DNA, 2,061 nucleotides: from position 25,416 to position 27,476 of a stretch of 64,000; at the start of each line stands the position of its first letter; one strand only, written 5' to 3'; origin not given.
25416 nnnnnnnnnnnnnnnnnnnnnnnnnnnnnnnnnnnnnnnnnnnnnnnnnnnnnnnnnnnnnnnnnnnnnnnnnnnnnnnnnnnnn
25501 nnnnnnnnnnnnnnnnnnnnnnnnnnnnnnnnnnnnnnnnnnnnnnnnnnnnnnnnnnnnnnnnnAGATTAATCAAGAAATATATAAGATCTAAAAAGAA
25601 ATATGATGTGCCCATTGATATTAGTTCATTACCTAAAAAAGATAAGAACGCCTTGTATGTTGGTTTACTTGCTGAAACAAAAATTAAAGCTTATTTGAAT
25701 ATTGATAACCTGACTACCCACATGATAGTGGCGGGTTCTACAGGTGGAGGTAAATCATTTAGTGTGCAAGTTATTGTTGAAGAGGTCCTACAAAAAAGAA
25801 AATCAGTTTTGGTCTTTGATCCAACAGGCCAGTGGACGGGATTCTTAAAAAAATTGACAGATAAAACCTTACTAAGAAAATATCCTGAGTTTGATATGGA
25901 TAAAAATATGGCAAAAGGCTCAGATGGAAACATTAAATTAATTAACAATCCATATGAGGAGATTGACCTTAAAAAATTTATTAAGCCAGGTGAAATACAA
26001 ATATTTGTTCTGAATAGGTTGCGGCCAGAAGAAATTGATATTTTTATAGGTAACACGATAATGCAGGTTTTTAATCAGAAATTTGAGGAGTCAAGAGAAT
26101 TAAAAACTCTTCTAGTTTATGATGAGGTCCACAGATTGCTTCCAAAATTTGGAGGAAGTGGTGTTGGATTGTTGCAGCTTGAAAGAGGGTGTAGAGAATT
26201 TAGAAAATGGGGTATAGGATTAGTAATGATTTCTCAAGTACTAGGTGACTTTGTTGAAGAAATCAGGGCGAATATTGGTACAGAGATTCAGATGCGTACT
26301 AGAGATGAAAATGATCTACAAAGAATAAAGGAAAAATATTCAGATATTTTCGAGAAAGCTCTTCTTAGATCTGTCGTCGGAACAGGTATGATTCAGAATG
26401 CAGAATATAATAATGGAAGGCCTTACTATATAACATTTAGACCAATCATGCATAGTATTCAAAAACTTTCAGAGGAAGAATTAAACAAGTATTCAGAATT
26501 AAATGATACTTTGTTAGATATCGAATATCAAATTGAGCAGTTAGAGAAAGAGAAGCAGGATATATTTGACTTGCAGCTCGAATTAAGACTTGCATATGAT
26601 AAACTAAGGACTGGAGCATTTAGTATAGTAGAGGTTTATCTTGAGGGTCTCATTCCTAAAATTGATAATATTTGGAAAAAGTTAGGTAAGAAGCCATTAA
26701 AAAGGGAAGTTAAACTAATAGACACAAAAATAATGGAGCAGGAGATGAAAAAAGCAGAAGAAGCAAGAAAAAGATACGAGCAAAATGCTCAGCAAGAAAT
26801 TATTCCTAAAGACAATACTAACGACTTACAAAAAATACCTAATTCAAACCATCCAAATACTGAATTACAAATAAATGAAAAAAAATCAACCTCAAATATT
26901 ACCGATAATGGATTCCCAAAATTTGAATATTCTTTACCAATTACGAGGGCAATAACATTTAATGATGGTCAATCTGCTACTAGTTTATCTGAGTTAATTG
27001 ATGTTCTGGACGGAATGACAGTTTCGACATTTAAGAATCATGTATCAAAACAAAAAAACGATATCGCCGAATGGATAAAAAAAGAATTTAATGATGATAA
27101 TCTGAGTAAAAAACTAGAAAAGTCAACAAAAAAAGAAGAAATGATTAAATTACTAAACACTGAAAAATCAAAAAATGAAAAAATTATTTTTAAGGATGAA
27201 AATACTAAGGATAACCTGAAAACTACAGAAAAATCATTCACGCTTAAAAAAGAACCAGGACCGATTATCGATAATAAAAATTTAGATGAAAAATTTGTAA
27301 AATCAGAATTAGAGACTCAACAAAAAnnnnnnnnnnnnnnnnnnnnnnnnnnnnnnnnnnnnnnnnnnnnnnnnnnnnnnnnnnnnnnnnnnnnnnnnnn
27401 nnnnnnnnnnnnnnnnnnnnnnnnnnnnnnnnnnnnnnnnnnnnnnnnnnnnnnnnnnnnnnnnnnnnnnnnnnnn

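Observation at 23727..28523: Single 1598-aa polypeptide combining ectodomain, TM, HerA-like ATPase, NDF.NWI domain, 400-aa K/E-rich linker and TPRs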

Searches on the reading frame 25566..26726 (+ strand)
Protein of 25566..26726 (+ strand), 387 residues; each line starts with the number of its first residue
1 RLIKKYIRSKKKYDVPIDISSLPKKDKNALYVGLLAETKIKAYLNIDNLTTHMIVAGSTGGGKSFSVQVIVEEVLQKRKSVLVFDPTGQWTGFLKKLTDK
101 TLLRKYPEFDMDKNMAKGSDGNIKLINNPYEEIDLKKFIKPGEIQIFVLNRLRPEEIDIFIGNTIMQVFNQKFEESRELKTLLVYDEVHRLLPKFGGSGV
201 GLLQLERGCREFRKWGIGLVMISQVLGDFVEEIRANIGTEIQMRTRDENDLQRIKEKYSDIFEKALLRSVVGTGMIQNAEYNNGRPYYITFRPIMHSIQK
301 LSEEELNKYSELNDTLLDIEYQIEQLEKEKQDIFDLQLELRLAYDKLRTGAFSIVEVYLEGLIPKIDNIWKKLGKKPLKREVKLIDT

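Call 9: search_protein_families(library=pfam, proteins=[window:25566-26726:+], max_evalue=5)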
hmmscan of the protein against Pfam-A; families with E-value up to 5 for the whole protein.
window:25566-26726:+ (387 aa): 14 families
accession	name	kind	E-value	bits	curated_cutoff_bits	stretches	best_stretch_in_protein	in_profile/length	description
PF01935.23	DUF87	-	2.7e-16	60.8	23.2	1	31-136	2-84/220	Helicase HerA, central domain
PF12846.13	AAA_10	-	8.7e-08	32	27.5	2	50-109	21-78/362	AAA-like domain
PF05872.18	HerA_C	-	3.3e-06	26.5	22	2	41-97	12-68/502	Helicase HerA-like C-terminal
PF10412.15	TrwB_AAD_bind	-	8.9e-06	25.3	20.5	1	47-92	12-57/387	Type IV secretion-system coupling protein DNA-binding domain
PF02534.20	T4SS-DNA_transf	-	2e-05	24.1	20.1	1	24-89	26-81/468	Type IV secretory system Conjugative DNA transfer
PF00270.35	DEAD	-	0.00022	21.4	26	2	51-87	15-54/167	DEAD/DEAH box helicase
PF04851.21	ResIII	-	0.00046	20.6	22.5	1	45-191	18-137/164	Type III restriction enzyme, res subunit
PF01580.24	FtsK_SpoIIIE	-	0.0024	17.8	24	1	31-71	19-60/221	FtsK/SpoIIIE family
PF01920.25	Prefoldin_2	-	0.0034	17.8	27.6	1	304-345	2-43/106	Prefoldin subunit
PF13401.12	AAA_22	-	0.0061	17.3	27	1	51-191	6-96/130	AAA domain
PF13245.12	AAA_19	-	0.019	15.5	25.1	1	51-98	12-61/134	AAA domain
PF00191.25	Annexin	-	0.046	14.2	25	1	245-269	26-50/66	Annexin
PF00437.27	T2SSE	-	0.084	11.9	24.9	1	46-85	138-178/370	Type II/IV secretion system protein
PF06414.18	Zeta_toxin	-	0.087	12.7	22.3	1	53-87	19-52/199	Zeta toxin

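Call 13: search_solved_structures(query=window:25566-26726:+, max_evalue=1, show_alignments=2)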
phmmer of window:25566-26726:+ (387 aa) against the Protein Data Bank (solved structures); distinct sequences matched with E-value up to 1: 11.
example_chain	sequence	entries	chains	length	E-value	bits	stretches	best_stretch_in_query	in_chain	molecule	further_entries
8wiv_A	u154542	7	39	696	3e-11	46.5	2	143-265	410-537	Helicase HerA central domain-containing protein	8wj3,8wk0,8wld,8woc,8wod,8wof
4d2i_A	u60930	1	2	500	6.2e-10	42.2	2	29-91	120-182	HERA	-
9x1l_A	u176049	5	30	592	1.2e-09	41.2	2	181-274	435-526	DNA helicase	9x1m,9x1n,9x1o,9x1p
8xau_A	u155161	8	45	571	2.4e-08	37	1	169-259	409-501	ATP-binding protein | HerA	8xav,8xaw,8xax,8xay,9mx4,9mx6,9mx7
9c1m_M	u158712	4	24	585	2.7e-06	30.2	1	171-260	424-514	ATP-binding protein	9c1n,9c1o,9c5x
8j4u_M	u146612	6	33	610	1.8e-05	27.6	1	21-118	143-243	Nucleoside triphosphate hydrolase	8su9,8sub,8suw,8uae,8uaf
8ziq_M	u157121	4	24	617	3.9e-05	26.4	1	179-260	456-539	HerA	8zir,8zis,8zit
11kk_A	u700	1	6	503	0.015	17.9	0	49-97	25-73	HerA like helicase YjgR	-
1ug8_A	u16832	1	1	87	0.28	13.7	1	56-108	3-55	Poly(A)-specific Ribonuclease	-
4ag5_A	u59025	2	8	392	0.69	12.4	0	50-97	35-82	TYPE IV SECRETORY PATHWAY VIRB4 COMPONENTS-LIKE PROTEIN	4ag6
1hlb_A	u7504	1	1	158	0.73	12.4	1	210-270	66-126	HEMOGLOBIN (DEOXY)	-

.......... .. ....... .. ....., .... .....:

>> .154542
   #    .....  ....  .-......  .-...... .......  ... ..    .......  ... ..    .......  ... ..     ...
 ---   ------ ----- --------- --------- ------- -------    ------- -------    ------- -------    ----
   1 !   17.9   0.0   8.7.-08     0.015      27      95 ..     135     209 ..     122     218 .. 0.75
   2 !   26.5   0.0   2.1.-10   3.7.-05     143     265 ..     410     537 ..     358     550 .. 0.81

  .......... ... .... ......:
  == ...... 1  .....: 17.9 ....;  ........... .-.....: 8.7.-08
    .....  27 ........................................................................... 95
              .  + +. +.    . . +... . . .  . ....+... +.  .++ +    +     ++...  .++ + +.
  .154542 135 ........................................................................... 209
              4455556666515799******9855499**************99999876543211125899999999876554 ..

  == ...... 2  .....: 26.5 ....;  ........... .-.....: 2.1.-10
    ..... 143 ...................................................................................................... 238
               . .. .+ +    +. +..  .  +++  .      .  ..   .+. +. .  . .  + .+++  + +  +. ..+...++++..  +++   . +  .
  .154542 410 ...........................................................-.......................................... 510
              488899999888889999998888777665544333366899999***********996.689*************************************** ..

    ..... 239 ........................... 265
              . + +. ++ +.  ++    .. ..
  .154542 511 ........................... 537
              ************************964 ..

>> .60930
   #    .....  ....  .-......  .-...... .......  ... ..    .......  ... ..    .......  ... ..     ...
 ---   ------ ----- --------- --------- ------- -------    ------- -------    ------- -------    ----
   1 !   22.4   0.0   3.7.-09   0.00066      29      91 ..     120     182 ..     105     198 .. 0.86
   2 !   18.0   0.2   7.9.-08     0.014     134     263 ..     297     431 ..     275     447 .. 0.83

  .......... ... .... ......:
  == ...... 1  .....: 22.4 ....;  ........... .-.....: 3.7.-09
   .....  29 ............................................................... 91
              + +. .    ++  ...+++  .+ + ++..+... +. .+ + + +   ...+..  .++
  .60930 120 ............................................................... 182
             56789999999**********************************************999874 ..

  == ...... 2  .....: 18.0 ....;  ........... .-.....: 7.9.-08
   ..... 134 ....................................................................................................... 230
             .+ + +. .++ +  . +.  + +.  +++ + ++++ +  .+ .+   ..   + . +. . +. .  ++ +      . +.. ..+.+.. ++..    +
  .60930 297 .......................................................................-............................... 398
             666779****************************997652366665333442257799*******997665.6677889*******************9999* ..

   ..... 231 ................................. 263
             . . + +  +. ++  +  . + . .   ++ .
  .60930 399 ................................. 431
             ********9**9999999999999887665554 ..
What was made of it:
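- On HerA sensu stricto (DNA repair helicase): The alignment to HerA begins at HerA residue 120 (call 13).
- On VirB4 / TraG-VirD4 (type IV secretion ATPases): VirB4 4ag5 scores E 0.69 (call 13).
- By sequence against the PDB, HerA scores 3e-11 and VirB4 0.69 (call 13).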

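Call 27: search_protein_representatives(protein=window:25566-26726:+)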
Query: 387 residues. Proteins with E-value up to 0.001 (for the whole library): 1498; up to 1e-10: 563; up to 1e-30: 362. The best 150 are listed.
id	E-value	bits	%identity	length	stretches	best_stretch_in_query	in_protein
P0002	1.6e-249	843.8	100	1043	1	1-387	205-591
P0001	4.0e-220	747.0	86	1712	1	1-386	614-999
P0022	4.1e-146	503.5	57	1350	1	3-385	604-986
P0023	6.9e-145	499.5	55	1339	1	2-380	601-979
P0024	6.0e-142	489.8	56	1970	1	6-385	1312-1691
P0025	6.4e-142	489.7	55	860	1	2-386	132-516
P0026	5.0e-141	486.8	55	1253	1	2-386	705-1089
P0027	9.6e-141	485.8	55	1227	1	3-386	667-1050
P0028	1.3e-140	485.4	55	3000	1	9-385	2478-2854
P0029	5.5e-140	483.3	56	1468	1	9-385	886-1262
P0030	8.2e-140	482.8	53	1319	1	3-386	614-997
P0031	4.3e-139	480.4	54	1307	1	2-386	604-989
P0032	4.6e-139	480.3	54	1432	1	3-386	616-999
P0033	9.6e-139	479.3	53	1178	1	3-386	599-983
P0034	1.0e-138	479.2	55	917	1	5-384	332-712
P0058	2.9e-131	454.7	52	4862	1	4-385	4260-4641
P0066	1.9e-129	448.7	53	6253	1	6-382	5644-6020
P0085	9.0e-126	436.6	52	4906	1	5-381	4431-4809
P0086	1.4e-125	435.9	54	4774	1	5-381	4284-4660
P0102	1.4e-119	416.2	49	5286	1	8-379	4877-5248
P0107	5.0e-118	411.1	48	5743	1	8-375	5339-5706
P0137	7.1e-109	381.0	45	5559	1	2-385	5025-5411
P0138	2.0e-108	379.5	45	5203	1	2-385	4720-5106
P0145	4.4e-107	375.1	48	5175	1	5-381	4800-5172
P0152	3.6e-105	368.8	47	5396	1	4-368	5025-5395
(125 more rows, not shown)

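Call 36: find_homologous_proteins(query=window:25566-26726:+, max_evalue=1e-10)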
Query window:25566-26726:+ (387 aa): 398 proteins with E <= 1e-10 among 6982 candidates; the best 120 are listed.
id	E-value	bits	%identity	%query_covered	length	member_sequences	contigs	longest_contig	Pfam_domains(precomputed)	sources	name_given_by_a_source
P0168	2.0e-141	490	57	99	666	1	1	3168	PF01935.24,PF05872.19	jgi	jgi:hypothetical protein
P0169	4.2e-140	485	56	97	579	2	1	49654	PF00270.36,PF01935.24,PF05872.19,PF12846.14,PF04851.22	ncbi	-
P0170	2.9e-139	483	55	99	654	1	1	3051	PF01935.24,PF05872.19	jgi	jgi:hypothetical protein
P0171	5.0e-138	479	53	96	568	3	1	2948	PF10412.16,PF00270.36,PF01935.24,PF05872.19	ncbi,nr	ncbi:MAG: DUF87 domain-containing protein, partial [Nanoarchaeota archaeon]|nr:DUF87 domain-containi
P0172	5.3e-138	479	55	99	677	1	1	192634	PF01935.24,PF05872.19,PF12846.14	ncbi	ncbi:MAG: DUF87 domain-containing protein [Candidatus Pacearchaeota archaeon]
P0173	6.9e-138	478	54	99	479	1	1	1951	PF00270.36,PF01935.24,PF05872.19,PF04851.22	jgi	jgi:hypothetical protein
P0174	4.3e-137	475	55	99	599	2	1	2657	PF01935.24,PF05872.19,PF12846.14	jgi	-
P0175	5.2e-137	475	53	100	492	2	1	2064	PF01935.24,PF05872.19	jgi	-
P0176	5.4e-137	475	54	99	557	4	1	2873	PF01935.24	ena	-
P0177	2.1e-136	473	53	100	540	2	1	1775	PF01935.24,PF05872.19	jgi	jgi:hypothetical protein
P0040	2.2e-136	473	54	99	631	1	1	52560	PF10412.16,PF01935.24,PF05872.19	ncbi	ncbi:helicase HerA-like domain-containing protein [Nanoarchaeota archaeon]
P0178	2.8e-136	473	53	100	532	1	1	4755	PF01935.24,PF05872.19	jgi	jgi:hypothetical protein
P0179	8.9e-136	471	52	98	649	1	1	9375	PF10412.16,PF01935.24,PF05872.19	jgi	jgi:hypothetical protein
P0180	1.5e-135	470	53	99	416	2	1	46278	PF10412.16,PF01935.24,PF05872.19,PF12846.14,PF04851.22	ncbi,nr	ncbi:ATP-binding protein [Candidatus Woesearchaeota archaeon]|nr:ATP-binding protein [Candidatus Woe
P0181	1.6e-135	470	54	93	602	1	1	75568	PF01935.24,PF05872.19,PF04851.22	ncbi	-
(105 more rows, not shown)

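Call 37: list_cluster_members(proteins=[P0066, P0107, P0137, P0152, P0102, P0138, P0145, P0085, P0058, P0086])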
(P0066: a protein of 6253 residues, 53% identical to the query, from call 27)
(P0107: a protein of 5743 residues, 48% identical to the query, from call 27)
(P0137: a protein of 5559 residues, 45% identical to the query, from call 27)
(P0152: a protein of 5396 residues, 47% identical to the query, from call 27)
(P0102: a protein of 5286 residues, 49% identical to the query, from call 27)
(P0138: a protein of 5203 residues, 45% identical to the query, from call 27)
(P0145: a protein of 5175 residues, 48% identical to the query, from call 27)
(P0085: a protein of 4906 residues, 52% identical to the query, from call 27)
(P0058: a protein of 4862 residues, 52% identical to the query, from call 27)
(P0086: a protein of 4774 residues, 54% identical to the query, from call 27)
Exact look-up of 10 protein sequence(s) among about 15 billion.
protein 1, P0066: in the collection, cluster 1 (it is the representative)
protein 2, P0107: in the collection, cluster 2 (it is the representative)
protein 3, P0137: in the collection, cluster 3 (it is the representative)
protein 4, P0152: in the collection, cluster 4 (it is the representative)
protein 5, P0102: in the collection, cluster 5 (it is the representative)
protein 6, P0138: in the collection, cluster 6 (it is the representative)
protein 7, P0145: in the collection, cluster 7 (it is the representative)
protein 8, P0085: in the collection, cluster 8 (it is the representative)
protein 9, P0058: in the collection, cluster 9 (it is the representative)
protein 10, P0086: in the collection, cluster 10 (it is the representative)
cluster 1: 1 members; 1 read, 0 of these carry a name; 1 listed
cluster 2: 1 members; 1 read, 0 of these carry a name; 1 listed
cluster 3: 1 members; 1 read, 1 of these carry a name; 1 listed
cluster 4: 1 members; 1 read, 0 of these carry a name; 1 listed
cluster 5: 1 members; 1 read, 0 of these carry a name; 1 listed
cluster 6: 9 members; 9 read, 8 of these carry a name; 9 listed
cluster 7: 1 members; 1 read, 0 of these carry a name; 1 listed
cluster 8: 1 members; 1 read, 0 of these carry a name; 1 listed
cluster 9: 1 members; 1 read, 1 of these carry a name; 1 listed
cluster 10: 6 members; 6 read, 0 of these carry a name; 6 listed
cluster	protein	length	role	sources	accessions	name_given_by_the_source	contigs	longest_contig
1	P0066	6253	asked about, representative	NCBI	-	-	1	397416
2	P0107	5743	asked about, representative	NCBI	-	-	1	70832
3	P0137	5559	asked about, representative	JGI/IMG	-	hypothetical protein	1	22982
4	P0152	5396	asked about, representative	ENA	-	-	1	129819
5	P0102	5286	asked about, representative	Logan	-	-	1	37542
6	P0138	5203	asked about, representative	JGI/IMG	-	predicted phage tail protein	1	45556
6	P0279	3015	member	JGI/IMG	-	hypothetical protein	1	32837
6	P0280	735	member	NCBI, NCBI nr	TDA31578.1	MAG: hypothetical protein DSO04_03750 [Hadesarchaea archaeon]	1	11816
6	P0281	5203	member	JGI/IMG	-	hypothetical protein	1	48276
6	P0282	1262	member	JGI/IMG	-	hypothetical protein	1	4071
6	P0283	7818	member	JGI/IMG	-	PGF-pre-PGF domain-containing protein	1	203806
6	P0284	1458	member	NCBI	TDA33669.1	MAG: hypothetical protein DSO04_00200, partial [Hadesarchaea archaeon]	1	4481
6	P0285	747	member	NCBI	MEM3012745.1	MAG: DUF87 domain-containing protein, partial [Candidatus Hadarchaeales archaeon]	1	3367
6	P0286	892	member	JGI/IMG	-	-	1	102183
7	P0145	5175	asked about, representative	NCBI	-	-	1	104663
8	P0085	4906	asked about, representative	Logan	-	-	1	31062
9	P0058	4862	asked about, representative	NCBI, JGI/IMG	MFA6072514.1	MAG: DUF87 domain-containing protein [Candidatus Woesearchaeota archaeon] | hypothetical protein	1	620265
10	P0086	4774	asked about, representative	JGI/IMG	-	-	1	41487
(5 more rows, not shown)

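Call 42: find_related_loci(query=A5, collection=genome_contigs, flank=10000)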
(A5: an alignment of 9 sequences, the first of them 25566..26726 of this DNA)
Query A5 (387 aa) in genome_contigs; peptide patterns used: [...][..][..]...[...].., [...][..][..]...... (x = any residue, [..] = any of these).
599 stretches matched a pattern (row limit reached: there are more); 507 encode a relative of the query (tblastn E <= 1e-3); the best 80 are kept; 80 distinct loci.
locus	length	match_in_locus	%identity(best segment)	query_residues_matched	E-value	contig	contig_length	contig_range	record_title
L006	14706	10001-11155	58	2-386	4e-156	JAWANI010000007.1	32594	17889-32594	MAG: Candidatus Woesearchaeota archaeon isolate SRBZ-2_201901_bins_195 SRBZ-2_201901_bins_195_scaffold_7, whole genome s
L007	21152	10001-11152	58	2-385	7e-156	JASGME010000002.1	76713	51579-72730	MAG: Candidatus Woesearchaeota archaeon isolate DJKA123_ANT-F21_bin.33 scaffold_45, whole genome shotgun sequence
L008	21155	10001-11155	56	2-386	4e-155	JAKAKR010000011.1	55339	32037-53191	MAG: Nanoarchaeota archaeon isolate WY4.bin80 NODE_632_length_55339_cov_2.925288, whole genome shotgun sequence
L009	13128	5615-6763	57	3-385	1e-154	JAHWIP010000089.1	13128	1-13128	MAG: Candidatus Woesearchaeota archaeon isolate YT2_088 k127_72615413, whole genome shotgun sequence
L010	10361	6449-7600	56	2-385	1e-154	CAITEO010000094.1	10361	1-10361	uncultured Candidatus Woesearchaeota archaeon isolate AlinenSediments_bin-1271 genome assembly, contig: bin-1271:094/101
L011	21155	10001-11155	56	3-387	4e-154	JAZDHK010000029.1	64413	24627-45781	MAG: archaeon isolate MEGAHIT-group-0.318 k141_8219976, whole genome shotgun sequence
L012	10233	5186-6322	57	7-385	7e-153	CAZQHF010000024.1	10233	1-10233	MAG TPA_asm: uncultured Candidatus Saccharibacteria bacterium isolate binchicken_co27_102 genome assembly, contig: NODE_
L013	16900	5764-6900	57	7-385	1e-152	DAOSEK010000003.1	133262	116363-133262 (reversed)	MAG TPA_asm: Candidatus Woesearchaeota archaeon isolate AMR_MDS_1807 NODE_98_length_133262_cov_8.136795, whole genome sh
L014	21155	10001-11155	57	2-386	2e-152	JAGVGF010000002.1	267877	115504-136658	MAG: archaeon isolate DeMMO2_15 c_000000008066, whole genome shotgun sequence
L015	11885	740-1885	56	5-386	7e-152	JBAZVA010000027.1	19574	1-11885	MAG: Candidatus Woesearchaeota archaeon isolate SO_2017_GW1_241 NODE_10685_length_19574_cov_1.027048_OW334_2017, whole g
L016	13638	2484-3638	56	2-386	6e-152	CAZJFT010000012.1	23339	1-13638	MAG TPA_asm: uncultured Methanosarcinales archaeon isolate binchicken_co22_118 genome assembly, contig: NODE_2311_length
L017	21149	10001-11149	56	3-385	1e-151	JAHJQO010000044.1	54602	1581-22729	MAG: Nanoarchaeota archaeon isolate OS_PC_MetaG.mb.11 OS_PC_MetaG.mb.11_k141_588892, whole genome shotgun sequence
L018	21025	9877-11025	55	4-386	2e-151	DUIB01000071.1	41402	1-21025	MAG TPA_asm: Candidatus Woesearchaeota archaeon isolate UBA12459 contig_8843, whole genome shotgun sequence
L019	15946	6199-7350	58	3-386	2e-151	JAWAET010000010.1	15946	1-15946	MAG: Candidatus Pacearchaeota archaeon isolate QQ_201907_bins_161 QQ_201907_bins_161_scaffold_10, whole genome shotgun s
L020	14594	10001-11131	56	9-385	3e-151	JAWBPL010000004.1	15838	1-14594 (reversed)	MAG: Candidatus Woesearchaeota archaeon isolate HNT-10_202101_bins_40 HNT-10_202101_bins_40_scaffold_4, whole genome sho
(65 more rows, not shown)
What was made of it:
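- On SPEARE-type DPANN surface proteins: Relatives are in Woese-, Pace-, Aenigm-, Micr- and Altiarchaeota (calls 36, 42).
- Tried and rejected: It succeeded with 9 sequences (call 42).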

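Call 69: search_solved_structures(query=A5, max_evalue=10)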
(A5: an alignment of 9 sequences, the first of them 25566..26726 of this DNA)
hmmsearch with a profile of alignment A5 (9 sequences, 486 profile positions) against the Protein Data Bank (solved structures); distinct sequences matched with E-value up to 10: 24.
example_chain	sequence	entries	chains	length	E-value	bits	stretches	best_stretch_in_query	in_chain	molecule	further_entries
9x1l_A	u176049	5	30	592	6.8e-13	51.5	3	184-256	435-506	DNA helicase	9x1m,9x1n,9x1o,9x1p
4d2i_A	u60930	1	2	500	1.1e-11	47.6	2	137-253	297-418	HERA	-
8xau_A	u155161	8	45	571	1.6e-10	43.7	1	173-259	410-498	ATP-binding protein | HerA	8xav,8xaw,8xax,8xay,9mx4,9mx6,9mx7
8yho_A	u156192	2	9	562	2.1e-10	43.4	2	149-256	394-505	DUF87 domain-containing protein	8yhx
9c1m_M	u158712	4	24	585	3.1e-10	42.8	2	173-260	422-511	ATP-binding protein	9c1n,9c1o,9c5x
8wiv_A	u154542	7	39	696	5.1e-10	42.1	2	145-257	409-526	Helicase HerA central domain-containing protein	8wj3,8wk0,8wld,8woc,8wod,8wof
8ziq_M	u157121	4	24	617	7.7e-08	34.9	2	180-253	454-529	HerA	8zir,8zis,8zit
11kk_A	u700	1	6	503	1.5e-07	34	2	51-100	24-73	HerA like helicase YjgR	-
2iuu_A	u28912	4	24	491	0.018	17.1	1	54-81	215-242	DNA TRANSLOCASE FTSK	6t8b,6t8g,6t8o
2iut_A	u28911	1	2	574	0.027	16.6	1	54-81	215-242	DNA TRANSLOCASE FTSK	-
6sz9_A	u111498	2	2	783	0.043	15.9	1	33-88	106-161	IcmO (DotL)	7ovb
6v48_B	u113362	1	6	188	0.056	15.5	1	299-414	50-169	Hemagglutinin HA2 chain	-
2ius_A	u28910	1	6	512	0.06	15.4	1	48-89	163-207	DNA TRANSLOCASE FTSK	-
6v44_B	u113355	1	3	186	0.11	14.5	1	299-387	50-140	Hemagglutinin HA2 chain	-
1gl6_A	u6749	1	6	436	0.12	14.5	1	54-92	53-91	ATPASE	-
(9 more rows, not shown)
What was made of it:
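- On VirB4 / TraG-VirD4 (type IV secretion ATPases): TrwB scores 0.12 and DotL 0.04, against HerA 7e-13 (call 69).
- On FtsK/SpoIIIE: PDB FtsK scores E 0.018 (call 69).
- Closest known: Type IV coupling proteins. Different: Sequence similarity is much weaker than to HerA (call 69).
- With a family profile, HerA scores 7e-13, FtsK 0.018 and TrwB 0.12 (call 69).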

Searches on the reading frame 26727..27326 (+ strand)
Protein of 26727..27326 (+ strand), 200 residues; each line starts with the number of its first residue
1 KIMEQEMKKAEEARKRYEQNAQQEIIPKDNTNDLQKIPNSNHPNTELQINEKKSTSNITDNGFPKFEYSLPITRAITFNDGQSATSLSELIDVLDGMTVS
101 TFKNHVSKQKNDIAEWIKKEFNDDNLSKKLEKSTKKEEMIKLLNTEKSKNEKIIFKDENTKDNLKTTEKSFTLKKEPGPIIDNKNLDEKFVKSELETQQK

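Call 9: search_protein_families(library=pfam, proteins=[window:26727-27326:+], max_evalue=5)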
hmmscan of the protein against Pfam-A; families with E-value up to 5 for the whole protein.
window:26727-27326:+ (200 aa): 3 families
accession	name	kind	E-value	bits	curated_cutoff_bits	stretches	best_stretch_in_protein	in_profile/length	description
PF19027.5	DUF5752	-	0.0076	16.1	23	2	77-131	127-187/208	Family of unknown function (DUF5752)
PF04795.17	PAPA-1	-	0.042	15.1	25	1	4-25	1-22/85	PAPA-1-like conserved region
PF05362.19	Lon_C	-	0.23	11.4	21.1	1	21-48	163-190/205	Lon protease (S16) C-terminal proteolytic domain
